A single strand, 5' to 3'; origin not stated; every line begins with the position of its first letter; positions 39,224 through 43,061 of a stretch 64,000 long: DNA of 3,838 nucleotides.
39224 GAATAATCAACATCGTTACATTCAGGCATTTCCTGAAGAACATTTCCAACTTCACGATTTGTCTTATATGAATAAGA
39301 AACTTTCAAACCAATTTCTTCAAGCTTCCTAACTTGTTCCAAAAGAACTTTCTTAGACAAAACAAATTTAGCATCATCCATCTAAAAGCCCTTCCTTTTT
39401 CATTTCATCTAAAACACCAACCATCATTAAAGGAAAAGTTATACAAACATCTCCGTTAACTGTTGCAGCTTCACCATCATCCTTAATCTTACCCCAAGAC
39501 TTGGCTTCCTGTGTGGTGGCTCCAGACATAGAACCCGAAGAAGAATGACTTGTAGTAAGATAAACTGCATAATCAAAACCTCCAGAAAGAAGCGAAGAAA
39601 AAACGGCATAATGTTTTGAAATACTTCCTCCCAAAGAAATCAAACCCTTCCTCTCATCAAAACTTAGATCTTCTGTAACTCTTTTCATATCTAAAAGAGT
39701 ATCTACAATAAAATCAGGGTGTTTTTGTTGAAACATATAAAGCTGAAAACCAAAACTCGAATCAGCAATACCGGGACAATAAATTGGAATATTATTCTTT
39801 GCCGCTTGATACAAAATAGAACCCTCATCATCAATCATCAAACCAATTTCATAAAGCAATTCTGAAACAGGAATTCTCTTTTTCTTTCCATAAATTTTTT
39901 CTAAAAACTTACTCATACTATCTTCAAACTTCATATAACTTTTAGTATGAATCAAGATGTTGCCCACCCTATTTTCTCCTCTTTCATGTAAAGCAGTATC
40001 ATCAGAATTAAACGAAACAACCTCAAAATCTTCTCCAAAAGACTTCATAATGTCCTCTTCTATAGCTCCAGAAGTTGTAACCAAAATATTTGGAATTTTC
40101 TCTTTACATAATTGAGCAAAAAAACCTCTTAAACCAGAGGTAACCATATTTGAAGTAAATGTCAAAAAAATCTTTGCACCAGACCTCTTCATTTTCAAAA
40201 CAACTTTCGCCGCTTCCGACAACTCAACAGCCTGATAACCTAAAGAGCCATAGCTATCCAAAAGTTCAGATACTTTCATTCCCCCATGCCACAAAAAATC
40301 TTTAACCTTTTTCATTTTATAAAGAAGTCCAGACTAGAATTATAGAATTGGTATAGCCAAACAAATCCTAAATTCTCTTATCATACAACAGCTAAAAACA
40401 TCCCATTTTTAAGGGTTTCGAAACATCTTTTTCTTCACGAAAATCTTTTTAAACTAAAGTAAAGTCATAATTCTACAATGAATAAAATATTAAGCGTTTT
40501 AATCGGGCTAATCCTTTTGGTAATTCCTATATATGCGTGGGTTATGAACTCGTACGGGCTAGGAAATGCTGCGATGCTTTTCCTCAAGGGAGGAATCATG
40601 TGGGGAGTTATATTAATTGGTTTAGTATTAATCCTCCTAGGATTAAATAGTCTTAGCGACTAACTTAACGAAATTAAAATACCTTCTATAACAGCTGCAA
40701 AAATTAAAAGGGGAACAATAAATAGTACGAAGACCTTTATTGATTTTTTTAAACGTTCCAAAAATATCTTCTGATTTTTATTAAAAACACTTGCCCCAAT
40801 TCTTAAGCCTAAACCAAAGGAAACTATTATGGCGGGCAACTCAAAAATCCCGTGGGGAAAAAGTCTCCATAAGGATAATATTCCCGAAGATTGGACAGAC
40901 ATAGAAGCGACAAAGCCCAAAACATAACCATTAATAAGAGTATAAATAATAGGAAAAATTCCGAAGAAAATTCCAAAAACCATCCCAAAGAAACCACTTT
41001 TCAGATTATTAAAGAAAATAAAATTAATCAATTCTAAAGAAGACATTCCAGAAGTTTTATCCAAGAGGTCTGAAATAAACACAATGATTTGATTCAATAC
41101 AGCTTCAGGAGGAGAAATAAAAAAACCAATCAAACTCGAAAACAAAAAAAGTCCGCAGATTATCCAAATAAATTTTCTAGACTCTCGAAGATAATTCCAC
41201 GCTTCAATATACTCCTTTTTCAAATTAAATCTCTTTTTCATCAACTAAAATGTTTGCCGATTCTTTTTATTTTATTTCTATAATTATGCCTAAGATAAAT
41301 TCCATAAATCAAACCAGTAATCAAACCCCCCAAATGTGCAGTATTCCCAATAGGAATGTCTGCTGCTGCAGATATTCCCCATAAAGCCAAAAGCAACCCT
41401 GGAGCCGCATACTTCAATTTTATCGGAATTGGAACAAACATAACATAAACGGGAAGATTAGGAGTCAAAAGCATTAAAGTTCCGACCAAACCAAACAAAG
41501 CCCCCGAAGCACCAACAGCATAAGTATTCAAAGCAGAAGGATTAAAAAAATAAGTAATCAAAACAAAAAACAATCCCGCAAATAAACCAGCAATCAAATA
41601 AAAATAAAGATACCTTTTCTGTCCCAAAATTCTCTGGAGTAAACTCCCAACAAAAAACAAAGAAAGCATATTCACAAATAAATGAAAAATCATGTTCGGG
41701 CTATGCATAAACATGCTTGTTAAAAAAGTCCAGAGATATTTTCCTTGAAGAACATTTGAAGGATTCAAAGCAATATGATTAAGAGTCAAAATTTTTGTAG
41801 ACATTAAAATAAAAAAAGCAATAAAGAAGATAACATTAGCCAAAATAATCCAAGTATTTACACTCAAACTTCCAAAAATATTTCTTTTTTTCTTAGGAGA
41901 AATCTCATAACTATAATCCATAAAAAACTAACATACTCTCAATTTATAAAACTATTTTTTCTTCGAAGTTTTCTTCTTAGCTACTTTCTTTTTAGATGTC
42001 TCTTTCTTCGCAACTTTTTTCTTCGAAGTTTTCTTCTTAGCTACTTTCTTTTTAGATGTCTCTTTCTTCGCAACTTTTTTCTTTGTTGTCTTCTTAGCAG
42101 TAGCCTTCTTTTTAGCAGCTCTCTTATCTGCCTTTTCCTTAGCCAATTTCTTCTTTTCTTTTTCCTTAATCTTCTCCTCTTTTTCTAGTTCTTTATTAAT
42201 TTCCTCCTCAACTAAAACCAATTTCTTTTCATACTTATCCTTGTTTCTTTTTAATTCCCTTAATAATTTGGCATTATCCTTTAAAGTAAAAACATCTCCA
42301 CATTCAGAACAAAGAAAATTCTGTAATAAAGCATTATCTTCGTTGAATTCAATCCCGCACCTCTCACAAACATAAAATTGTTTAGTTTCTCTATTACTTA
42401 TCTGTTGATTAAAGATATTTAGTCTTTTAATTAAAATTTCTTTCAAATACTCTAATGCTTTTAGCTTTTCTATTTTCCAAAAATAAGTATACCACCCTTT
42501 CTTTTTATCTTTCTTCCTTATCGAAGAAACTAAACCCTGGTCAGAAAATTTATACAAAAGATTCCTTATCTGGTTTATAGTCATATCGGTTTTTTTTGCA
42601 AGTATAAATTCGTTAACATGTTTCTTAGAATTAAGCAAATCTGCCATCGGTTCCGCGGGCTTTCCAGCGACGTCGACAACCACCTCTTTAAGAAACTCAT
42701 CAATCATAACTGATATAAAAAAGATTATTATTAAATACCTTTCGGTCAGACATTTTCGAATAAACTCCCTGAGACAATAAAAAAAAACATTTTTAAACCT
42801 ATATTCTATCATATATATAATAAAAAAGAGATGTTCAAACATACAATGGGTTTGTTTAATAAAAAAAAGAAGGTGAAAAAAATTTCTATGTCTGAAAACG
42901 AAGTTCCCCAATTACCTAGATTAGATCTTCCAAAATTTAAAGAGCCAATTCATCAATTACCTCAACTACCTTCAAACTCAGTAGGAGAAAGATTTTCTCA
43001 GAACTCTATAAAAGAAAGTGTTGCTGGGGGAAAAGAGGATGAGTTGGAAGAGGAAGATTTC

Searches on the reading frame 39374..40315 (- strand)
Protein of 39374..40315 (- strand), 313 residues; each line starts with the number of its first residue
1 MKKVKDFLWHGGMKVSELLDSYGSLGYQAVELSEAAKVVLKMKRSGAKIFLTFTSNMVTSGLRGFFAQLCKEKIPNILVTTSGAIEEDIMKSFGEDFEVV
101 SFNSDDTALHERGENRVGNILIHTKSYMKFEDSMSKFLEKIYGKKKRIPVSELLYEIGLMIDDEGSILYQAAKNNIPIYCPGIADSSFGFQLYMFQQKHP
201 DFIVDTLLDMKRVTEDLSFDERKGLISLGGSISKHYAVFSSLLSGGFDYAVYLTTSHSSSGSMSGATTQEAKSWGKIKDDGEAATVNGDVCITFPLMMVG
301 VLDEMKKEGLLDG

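Call 55: search_protein_families(library=pfam, proteins=[window:39374-40315:-], max_evalue=0.00001)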
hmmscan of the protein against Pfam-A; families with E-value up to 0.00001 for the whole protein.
window:39374-40315:- (313 aa): 1 family
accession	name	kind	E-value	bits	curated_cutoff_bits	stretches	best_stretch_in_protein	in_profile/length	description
PF01916.23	DS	-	9e-92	307.8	27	1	17-299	1-286/288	Deoxyhypusine synthase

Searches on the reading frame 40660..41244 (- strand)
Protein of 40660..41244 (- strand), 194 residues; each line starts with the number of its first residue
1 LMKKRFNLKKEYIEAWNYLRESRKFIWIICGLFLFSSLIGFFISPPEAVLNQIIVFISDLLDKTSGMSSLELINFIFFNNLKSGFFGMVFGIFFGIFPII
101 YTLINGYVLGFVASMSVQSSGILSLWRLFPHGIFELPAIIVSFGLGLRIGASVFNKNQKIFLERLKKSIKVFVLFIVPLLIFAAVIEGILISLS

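Call 56: search_protein_families(library=pfam, proteins=[window:40660-41244:-], max_evalue=0.00001)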
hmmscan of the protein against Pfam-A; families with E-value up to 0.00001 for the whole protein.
window:40660-41244:- (194 aa): 1 family
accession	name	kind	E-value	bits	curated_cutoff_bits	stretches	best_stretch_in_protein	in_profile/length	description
PF01944.22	SpoIIM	-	4.9e-26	92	26.9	1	30-189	2-160/163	Stage II sporulation protein M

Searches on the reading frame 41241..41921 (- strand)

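Call 56: search_protein_families(library=pfam, proteins=[window:41241-41921:-], max_evalue=0.00001)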
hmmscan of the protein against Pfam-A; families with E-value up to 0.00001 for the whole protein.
window:41241-41921:- (226 aa): 2 families
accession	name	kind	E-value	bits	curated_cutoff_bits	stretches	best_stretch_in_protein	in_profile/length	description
PF01694.28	Rhomboid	-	2.8e-26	92.9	22.6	1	62-211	3-141/143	Rhomboid domain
PF08551.15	DUF1751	-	4.4e-07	30.8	22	1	55-127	2-70/99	Eukaryotic integral membrane protein (DUF1751)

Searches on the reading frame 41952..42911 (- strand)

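Call 55: search_protein_families(library=pfam, proteins=[window:41952-42911:-], max_evalue=0.00001)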
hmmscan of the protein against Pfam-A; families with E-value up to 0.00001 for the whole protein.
window:41952-42911:- (319 aa): 1 family
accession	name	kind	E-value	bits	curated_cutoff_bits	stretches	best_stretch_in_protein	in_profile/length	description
PF02002.24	TFIIE_alpha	-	6.5e-15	55.3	22.9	1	73-166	2-95/105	TFIIE alpha subunit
